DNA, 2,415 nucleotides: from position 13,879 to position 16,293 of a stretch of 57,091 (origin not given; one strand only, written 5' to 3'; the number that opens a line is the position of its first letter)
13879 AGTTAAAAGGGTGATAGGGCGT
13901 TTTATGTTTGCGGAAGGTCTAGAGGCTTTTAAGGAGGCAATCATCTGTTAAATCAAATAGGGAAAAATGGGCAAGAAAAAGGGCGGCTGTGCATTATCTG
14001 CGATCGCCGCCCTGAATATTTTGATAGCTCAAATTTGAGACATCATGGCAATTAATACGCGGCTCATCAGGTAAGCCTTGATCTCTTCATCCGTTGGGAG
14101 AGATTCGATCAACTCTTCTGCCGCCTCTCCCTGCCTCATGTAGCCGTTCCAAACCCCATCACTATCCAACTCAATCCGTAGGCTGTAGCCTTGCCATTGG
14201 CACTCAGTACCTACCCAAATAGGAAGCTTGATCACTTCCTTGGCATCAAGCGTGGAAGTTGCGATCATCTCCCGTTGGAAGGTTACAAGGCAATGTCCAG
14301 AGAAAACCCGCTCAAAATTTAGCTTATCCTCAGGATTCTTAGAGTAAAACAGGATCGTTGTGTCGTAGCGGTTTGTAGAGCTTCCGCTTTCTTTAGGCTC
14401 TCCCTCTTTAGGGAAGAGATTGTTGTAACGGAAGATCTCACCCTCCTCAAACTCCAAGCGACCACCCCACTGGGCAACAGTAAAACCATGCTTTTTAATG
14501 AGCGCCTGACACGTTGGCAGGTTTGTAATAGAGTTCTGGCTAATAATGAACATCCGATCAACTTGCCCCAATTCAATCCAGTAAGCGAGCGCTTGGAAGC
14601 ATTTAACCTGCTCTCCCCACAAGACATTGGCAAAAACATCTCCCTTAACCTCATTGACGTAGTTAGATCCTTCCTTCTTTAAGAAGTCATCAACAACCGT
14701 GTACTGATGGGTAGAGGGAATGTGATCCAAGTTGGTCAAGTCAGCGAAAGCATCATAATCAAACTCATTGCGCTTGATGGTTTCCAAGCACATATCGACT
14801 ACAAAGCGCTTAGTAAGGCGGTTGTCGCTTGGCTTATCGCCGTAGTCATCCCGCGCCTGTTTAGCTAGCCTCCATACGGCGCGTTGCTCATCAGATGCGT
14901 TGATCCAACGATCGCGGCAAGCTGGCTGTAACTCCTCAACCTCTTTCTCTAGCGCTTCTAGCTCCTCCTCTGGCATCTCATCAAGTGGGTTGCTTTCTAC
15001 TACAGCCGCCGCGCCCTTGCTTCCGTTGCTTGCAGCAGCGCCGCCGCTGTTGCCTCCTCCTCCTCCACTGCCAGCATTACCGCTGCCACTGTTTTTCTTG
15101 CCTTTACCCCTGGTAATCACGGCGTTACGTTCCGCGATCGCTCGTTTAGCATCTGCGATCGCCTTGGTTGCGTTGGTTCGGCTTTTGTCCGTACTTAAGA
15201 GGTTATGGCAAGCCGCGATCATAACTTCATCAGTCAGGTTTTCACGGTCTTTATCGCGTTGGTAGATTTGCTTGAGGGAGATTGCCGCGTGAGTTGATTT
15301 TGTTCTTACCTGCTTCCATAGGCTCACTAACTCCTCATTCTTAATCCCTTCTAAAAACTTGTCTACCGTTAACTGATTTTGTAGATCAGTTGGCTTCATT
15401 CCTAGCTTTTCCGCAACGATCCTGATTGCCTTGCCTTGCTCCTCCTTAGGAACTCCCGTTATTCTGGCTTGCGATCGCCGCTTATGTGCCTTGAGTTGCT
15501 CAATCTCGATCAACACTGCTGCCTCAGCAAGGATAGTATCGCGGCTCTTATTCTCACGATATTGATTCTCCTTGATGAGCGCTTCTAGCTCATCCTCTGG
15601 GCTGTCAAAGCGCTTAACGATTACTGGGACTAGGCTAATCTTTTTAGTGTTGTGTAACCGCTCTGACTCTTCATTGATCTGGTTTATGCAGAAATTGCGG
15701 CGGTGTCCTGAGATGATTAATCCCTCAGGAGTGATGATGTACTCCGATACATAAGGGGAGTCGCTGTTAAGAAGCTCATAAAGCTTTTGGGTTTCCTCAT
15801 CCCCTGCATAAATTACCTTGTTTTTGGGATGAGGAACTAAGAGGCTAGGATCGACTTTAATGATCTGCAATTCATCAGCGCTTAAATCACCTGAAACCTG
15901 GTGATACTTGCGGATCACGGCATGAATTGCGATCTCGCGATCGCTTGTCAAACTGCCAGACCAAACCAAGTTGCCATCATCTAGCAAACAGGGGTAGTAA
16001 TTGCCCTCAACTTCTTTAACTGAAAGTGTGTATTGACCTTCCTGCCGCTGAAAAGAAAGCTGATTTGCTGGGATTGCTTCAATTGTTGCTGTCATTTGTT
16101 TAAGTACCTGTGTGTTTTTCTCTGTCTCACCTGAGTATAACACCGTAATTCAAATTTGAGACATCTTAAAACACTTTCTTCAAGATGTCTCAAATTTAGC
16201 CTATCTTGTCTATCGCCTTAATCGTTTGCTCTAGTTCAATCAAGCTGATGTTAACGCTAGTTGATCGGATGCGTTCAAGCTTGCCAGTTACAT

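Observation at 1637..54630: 32 copies of a 26-bp quasi-palindrome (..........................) mark nearly every gene-block boundary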

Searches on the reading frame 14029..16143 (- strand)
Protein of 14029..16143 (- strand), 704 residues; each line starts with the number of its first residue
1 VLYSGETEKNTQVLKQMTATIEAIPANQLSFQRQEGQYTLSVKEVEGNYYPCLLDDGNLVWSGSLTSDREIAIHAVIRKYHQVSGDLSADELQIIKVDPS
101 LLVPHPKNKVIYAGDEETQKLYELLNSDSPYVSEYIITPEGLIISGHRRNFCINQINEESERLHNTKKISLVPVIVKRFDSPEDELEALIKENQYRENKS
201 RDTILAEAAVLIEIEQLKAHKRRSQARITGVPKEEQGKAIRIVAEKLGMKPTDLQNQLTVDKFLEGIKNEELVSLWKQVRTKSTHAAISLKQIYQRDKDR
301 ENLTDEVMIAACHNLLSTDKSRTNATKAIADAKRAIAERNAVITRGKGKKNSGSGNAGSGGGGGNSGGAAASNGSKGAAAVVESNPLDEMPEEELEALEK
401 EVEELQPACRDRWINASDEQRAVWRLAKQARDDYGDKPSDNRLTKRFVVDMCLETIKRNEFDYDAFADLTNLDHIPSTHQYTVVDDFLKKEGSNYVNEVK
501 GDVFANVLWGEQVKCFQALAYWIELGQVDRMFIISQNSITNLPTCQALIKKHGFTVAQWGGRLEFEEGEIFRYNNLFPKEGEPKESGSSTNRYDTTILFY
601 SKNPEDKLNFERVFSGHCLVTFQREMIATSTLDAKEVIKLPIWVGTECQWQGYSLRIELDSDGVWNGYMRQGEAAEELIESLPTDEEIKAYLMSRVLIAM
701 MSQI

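Call 9: search_protein_families(library=pfam, proteins=[window:14029-16143:-], max_evalue=0.01)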
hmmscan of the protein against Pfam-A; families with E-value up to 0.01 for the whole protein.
window:14029-16143:- (704 aa): 0 families

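Call 23: search_protein_families(library=phrogs, proteins=[window:14029-16143:-], max_evalue=0.01)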
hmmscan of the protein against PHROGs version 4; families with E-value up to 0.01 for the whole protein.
window:14029-16143:- (704 aa): 0 families

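Call 36: search_solved_structures(query=window:14029-16143:-, max_evalue=1)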
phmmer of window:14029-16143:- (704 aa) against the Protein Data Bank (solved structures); distinct sequences matched with E-value up to 1: 13.
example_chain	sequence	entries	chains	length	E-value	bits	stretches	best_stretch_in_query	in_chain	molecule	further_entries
2l6h_A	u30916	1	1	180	0.0013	20.4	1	283-383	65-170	Focal adhesion kinase 1, linker, Paxillin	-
8glv_F4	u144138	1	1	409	0.022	16.3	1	335-475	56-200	DUF4201 domain-containing protein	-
2pk2_A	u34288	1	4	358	0.16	13.5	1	304-376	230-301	Cyclin-T1, Protein Tat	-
8uqe_B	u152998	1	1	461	0.16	13.5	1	349-373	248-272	E3 ubiquitin-protein ligase RNF168,Ubiquitin-conjugating enzyme E2 D3,Histone H2B type 2-E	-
8upf_L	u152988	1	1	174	0.22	13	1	349-373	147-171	Ubiquitin-conjugating enzyme E2 D3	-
6wuh_C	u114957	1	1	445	0.32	12.5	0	311-371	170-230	Tom37 domain-containing protein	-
7jum_H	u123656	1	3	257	0.34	12.4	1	295-377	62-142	Neutralizing antibody, LMIV230-01 Single-chain Fv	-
7u9e_B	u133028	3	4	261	0.35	12.4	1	295-377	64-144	LMIV230-01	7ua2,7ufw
6trp_A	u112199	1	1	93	0.37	12.3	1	340-405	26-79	Peptide synthetase XpsB,Peptide synthetase XpsB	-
9b0x_J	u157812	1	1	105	0.4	12.1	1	356-404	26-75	ATP synthase inhibitory factor 1, IF1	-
8xor_B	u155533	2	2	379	0.57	11.7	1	357-415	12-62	Guanine nucleotide-binding protein G(I)/G(S)/G(T) subunit beta-1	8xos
9hih_L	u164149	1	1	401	0.6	11.6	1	333-380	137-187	mIL-2_LN35_S4B6_LC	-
8azw_L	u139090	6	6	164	0.71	11.3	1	291-364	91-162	eL24 (60S ribosomal protein L24) | 60S ribosomal protein L24-like | 60S ribosomal protein L24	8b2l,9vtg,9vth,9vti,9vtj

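Call 46: find_homologous_proteins(query=window:14029-16095:-, max_evalue=0.00001)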
Query window:14029-16095:- (688 aa): 8 proteins with E <= 0.00001 among 8000 candidates.
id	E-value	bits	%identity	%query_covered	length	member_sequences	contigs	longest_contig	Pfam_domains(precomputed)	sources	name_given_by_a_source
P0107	0.0e+0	1558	100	100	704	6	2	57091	-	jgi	-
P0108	0.0e+0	1190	81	93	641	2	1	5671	-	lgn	-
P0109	3.8e-225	767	53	98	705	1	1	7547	-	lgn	-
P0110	8.0e-222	756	51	100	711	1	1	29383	-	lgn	-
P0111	3.9e-217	741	51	99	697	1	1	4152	-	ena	-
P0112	8.9e-216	736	49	99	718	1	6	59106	-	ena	-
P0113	2.3e-172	593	45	95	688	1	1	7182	-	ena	-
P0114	7.8e-161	555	41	98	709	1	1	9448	-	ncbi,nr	ncbi:MAG: hypothetical protein F6K14_30880 [Symploca sp. SIO2C1]|nr:hypothetical protein [Symploca s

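Call 47: find_encoding_contigs(protein=P0112, flank=10000, max_places=2)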
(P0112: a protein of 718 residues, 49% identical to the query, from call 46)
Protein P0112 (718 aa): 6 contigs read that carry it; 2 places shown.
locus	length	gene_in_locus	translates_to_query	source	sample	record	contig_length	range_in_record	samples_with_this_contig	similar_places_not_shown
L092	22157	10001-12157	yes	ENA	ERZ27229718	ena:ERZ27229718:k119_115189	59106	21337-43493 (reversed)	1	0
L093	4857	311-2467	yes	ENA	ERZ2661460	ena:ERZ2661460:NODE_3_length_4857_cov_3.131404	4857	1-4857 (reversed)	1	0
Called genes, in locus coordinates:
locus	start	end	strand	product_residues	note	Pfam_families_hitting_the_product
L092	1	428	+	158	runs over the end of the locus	-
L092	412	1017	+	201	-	PF01844:HNH, PF14279:HNH_5 (weak)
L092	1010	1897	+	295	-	-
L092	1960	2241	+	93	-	-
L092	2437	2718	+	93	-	-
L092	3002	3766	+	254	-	-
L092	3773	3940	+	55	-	-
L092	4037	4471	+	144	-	-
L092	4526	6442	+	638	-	-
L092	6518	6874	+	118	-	-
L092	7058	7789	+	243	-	-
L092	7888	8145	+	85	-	-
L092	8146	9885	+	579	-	PF00270:DEAD, PF04851:ResIII, PF00271:Helicase_C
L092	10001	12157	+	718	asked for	-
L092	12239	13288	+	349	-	PF00145:DNA_methylase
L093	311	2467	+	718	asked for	-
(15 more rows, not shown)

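Call 48: find_encoding_contigs(protein=P0110, flank=10000, max_places=2)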
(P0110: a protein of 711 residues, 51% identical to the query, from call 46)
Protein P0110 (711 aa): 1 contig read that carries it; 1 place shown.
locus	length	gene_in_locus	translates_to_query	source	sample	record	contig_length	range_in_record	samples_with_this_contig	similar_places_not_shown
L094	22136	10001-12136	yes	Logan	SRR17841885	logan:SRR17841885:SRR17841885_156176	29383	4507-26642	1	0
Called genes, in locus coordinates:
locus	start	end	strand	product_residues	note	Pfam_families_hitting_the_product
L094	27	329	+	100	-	-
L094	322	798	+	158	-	-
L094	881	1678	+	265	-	-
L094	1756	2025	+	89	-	-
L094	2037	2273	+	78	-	-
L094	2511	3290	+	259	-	-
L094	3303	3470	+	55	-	-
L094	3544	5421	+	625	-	-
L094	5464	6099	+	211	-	-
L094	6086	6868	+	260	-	-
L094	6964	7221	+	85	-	-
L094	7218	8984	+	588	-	PF00270:DEAD, PF04851:ResIII, PF18766:SWI2_SNF2, PF00271:Helicase_C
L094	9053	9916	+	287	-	-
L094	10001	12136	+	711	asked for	-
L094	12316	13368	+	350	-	PF00145:DNA_methylase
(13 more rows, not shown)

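Call 49: find_encoding_contigs(protein=P0108, flank=10000, max_places=2)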
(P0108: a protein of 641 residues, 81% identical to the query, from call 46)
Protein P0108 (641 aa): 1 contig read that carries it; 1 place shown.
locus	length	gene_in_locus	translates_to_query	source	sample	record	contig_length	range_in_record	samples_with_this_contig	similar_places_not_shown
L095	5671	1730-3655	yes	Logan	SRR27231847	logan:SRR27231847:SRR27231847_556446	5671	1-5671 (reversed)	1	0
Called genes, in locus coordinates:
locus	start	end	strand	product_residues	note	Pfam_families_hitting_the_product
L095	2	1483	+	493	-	?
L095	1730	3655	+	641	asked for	-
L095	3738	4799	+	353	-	PF00145:DNA_methylase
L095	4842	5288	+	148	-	-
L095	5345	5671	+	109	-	?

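Call 62: search_solved_structures(query=A1, max_evalue=10, show_alignments=3)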
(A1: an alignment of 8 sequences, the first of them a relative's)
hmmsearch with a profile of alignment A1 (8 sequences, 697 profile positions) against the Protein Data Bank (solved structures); distinct sequences matched with E-value up to 10: 8.
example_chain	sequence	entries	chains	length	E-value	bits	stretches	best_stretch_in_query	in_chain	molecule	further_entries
5cws_E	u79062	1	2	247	0.012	17.1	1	179-326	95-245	Nucleoporin NUP57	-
6nx2_A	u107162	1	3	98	0.13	13.6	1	273-332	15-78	Design construct AAA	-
6o0i_A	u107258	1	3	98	0.36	12.2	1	273-329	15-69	Design construct XAA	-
8f6p_A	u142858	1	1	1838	0.79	11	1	365-466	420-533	Sodium channel protein type 5 subunit alpha,Green fluorescent protein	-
7fbs_A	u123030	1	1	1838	0.8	11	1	365-466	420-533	Sodium channel protein type 5 subunit alpha,Sodium channel protein type 5 subunit alpha,So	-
6uz0_A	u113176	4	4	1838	0.8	11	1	365-466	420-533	Sodium channel protein type 5 subunit alpha,Green fluorescent protein | Sodium channel protein type 5 subunit alpha, Enhanced Green fluorescent protein | Sodium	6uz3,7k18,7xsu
9v3s_A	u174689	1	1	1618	1.2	10.5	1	365-467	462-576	Sodium channel protein type 5 subunit alpha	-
9fia_B3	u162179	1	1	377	2.3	9.5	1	319-408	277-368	Mitochondrial ribosomal protein, mS23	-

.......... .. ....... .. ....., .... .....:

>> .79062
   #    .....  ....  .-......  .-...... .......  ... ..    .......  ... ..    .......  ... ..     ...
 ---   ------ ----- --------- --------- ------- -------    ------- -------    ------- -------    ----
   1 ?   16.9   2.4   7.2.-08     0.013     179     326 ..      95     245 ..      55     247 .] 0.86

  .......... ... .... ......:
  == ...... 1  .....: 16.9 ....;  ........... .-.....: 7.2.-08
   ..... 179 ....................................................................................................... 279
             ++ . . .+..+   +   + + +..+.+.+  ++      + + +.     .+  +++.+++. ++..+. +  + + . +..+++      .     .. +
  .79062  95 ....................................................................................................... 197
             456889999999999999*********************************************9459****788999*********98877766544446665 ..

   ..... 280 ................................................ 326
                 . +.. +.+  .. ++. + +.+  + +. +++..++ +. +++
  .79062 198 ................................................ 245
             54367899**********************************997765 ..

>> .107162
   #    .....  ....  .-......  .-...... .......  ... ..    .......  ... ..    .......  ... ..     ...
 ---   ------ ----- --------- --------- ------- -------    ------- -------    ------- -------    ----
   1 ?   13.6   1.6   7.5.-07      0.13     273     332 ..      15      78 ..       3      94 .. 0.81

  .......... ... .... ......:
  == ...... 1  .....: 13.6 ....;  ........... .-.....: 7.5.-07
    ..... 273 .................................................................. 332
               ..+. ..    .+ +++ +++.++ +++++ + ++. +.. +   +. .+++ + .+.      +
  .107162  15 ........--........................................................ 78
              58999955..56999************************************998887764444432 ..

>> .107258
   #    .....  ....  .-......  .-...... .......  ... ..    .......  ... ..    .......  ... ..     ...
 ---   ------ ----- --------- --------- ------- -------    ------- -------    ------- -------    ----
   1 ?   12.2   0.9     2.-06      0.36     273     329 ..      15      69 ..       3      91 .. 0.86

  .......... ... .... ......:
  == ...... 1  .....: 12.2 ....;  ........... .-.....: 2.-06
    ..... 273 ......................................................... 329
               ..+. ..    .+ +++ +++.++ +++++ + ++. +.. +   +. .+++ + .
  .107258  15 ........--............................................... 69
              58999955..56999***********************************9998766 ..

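Call 68: predict_structure(alignment_id=A1)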
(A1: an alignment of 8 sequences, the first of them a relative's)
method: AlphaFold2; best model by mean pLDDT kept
length: 704 residues; sequences in the alignment: 8
mean_pLDDT: 66.8   pTM: 0.37
mean pLDDT of the five models: 66.8, 63.1, 61.8, 60.9, 58.8
residues with pLDDT >= 90: 47; 70-90: 352; 50-70: 126; < 50: 179
segments of 3 or more residues with pLDDT < 50: 1-26, 230-236, 347-387, 426-444, 460-485, 560-593, 624-637
pLDDT, mean of each block of 10 residues (from residue 1): 32 32 49 91 87 90 86 88 81 80 69 65 81 65 61 87 87 79 73 61 78 77 58 52 77 86 86 89 87 85 85 78 76 83 45 32 26 27 41 68 59 57 47 35 52 70 39 32 51 73 67 82 85 77 80 75 34 30 34 66 82 70 45 43 78 89 89 82 90 85 56
secondary structure, 60 per line:
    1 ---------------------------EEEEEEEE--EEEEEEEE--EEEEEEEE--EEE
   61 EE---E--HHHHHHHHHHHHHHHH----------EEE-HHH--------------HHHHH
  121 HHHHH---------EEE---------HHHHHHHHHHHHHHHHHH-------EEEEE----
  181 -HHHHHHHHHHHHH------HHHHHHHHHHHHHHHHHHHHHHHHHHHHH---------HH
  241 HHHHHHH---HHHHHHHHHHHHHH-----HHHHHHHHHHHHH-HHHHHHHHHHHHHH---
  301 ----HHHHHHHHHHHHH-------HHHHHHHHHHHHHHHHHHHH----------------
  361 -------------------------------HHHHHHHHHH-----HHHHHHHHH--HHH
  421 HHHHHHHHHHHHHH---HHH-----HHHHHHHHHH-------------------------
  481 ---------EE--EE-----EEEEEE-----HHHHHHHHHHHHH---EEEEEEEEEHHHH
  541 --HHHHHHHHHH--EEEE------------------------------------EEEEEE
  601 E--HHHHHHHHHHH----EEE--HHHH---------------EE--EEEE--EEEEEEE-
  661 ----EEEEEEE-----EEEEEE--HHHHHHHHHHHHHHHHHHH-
elements in order (helices of 4 or more, strands of 3 or more residues): E28-35 E38-45 E48-55 E58-62 H69-84 E95-97 H116-125 E135-137 H147-164 E172-176 H182-194 H201-229 H239-247 H251-264 H270-282 H284-297 H305-317 H325-344 H392-401 H407-415 H418-434 H446-455 E501-506 H512-524 E528-536 H537-540 H543-552 E555-558 E595-601 H604-614 E619-621 H624-627 E647-650 E653-659 E665-671 E677-682 H685-703

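Call 70: fold_search(model_id=the predicted structure, library=pdb)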
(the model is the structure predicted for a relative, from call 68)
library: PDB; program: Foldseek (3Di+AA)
matches with E <= 10: 391; with E <= 0.001: 0
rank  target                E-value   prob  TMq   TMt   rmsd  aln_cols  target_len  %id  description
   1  5k5a                  1.5e-03  1.00  0.21  0.44   8.4       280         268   14  Structure of the pNOB8-like ParB N-domain (released 2016-06-15)
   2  8pxf_B                7.0e-02  0.28  0.06  0.16  16.7       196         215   11  Crystal structure of the full length Hh1412 Dsb homodimer. (released 2024-08-07)
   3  6d7k_H                1.9e-01  1.00  0.08  0.71   2.6        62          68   13  Complex structure of Methane monooxygenase hydroxylase in complex with inhibitory subunit (released 2019-06-26)
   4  3tqs_A                2.0e-01  0.77  0.10  0.27  12.9       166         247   11  Structure of the dimethyladenosine transferase (ksgA) from Coxiella burnetii (released 2011-09-28)
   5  9v30_B                2.1e-01  0.06  0.06  0.07  34.5       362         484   10  C12 portal complex of the bacteriophage E1004 (released 2025-11-12)
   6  3fut_A                3.1e-01  0.41  0.09  0.21  11.3       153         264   10  Apo-form of T. thermophilus 16S rRNA A1518 and A1519 methyltransferase (KsgA) in space group P21212 (released 2009-03-31)
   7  6cwx_B                4.4e-01  0.57  0.09  0.42   8.7       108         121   17  Crystal structure of human ribonuclease P/MRP proteins Rpp20/Rpp25 (released 2018-04-18)
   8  3mcp                  4.4e-01  0.05  0.08  0.11  22.0       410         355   10  Crystal structure of Glucokinase (BDI_1628) from Parabacteroides distasonis ATCC 8503 at 3.00 A resolution (released 2010-05-12)
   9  6anv_A                5.1e-01  0.33  0.07  0.11  12.1       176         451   10  Crystal structure of anti-CRISPR protein AcrF1 (released 2017-10-25)
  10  6d7k_D                5.4e-01  1.00  0.07  0.70   1.5        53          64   15  Complex structure of Methane monooxygenase hydroxylase in complex with inhibitory subunit (released 2019-06-26)
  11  2b9e                  6.0e-01  0.38  0.10  0.22   8.4       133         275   12  Human NSUN5 protein (released 2005-10-18)
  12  1vhs_A                6.6e-01  0.35  0.08  0.26   5.6        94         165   19  Crystal structure of a putative phosphinothricin N-acetyltransferase (released 2003-12-30)
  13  2i79_A                6.6e-01  0.21  0.07  0.21   6.1        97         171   15  The crystal structure of the acetyltransferase of GNAT family from Streptococcus pneumoniae (released 2006-10-10)
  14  6w2v_B                6.9e-01  0.08  0.07  0.15  18.0       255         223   12  Junction 23, DHR14-DHR18 (released 2020-04-15)
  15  2j8m_A                7.6e-01  0.41  0.08  0.25   6.0        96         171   14  Structure of P. aeruginosa acetyltransferase PA4866 (released 2007-02-06)
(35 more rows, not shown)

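Call 74: find_encoding_contigs(protein=P0113, flank=10000, max_places=1)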
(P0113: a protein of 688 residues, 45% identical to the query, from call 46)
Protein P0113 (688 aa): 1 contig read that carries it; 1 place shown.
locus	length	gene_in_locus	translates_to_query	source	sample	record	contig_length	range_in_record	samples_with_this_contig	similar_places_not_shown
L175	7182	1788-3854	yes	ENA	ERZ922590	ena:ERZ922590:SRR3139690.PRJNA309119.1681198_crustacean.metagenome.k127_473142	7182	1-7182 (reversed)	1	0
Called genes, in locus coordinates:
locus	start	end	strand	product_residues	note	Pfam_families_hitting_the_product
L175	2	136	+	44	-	?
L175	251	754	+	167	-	-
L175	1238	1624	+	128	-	-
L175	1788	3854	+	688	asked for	-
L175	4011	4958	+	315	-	PF00145:DNA_methylase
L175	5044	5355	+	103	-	PF00583:Acetyltransf_1 (weak), PF13508:Acetyltransf_7 (weak)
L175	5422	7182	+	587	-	?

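Call 75: find_encoding_contigs(protein=P0114, flank=10000, max_places=1)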
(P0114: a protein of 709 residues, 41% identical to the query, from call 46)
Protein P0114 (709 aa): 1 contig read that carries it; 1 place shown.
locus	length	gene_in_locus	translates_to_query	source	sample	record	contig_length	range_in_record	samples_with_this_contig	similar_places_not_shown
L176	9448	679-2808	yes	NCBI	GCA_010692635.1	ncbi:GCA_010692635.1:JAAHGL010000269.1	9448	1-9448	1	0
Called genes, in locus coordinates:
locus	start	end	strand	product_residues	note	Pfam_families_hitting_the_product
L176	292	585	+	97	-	-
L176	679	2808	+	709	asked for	-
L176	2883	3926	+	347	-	PF00145:DNA_methylase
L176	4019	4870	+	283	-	-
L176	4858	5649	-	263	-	PF02899:Phage_int_SAM_1, PF00589:Phage_integrase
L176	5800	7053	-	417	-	-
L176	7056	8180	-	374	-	PF04865:Baseplate_J (weak)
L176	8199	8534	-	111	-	-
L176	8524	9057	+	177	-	PF09684:Tail_P2_I (weak)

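Call 76: find_encoding_contigs(protein=P0109, flank=10000, max_places=1)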
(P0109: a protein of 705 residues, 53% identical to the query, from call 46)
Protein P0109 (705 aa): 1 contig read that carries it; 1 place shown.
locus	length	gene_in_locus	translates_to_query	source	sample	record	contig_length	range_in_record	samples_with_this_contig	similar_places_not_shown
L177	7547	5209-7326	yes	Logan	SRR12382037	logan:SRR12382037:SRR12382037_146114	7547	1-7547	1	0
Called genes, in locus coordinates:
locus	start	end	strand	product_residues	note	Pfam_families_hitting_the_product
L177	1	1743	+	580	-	?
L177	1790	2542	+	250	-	-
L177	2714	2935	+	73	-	-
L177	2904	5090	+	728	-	PF00270:DEAD, PF04851:ResIII, PF00271:Helicase_C (faint)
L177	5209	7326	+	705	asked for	-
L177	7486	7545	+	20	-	?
